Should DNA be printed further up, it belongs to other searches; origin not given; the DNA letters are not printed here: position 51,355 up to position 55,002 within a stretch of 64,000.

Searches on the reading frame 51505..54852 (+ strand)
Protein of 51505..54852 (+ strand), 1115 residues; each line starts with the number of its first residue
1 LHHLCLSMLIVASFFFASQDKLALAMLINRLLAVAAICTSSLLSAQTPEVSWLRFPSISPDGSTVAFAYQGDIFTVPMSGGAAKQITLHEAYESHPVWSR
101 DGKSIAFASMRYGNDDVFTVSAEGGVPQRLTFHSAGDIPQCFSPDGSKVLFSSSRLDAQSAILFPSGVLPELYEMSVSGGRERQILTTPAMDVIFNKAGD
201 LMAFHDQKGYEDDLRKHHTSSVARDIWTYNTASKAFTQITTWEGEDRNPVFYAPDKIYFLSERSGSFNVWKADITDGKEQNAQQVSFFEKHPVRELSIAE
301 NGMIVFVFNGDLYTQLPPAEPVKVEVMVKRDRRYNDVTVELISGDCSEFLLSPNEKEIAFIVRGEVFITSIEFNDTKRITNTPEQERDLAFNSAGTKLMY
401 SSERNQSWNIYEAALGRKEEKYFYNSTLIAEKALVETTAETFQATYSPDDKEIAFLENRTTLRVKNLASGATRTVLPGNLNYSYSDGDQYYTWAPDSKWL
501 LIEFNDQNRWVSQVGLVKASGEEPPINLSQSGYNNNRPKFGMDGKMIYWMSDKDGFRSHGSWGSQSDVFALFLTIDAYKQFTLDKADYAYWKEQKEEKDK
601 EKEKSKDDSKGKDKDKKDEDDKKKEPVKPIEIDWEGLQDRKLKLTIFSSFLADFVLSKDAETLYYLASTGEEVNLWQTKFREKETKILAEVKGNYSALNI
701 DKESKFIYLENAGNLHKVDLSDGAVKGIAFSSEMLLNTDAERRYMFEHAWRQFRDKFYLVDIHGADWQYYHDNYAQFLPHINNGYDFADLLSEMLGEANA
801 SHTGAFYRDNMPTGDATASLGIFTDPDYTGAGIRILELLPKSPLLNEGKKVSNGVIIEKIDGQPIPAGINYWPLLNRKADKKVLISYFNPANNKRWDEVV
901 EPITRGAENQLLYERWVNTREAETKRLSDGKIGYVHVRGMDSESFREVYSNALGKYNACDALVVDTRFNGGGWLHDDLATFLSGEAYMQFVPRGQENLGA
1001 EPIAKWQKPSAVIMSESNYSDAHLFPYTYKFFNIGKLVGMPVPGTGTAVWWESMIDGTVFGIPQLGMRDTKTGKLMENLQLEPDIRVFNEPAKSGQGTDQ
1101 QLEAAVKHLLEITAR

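Call 79: search_protein_families(library=pfam, proteins=[window:51505-54852:+], max_evalue=0.00001)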
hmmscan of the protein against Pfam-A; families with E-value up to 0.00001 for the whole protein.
window:51505-54852:+ (1115 aa): 3 families
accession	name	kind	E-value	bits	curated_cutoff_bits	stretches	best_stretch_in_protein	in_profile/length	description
PF07676.18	PD40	-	7.2e-27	93.2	20.9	1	84-118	2-37/38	WD40-like Beta Propeller Repeat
PF14684.11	Tricorn_C1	-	3.5e-23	81.7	24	1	739-796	2-59/59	Tricorn protease C1 domain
PF03572.23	Peptidase_S41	-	1.2e-17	64.5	24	1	931-1087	1-165/165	Peptidase family S41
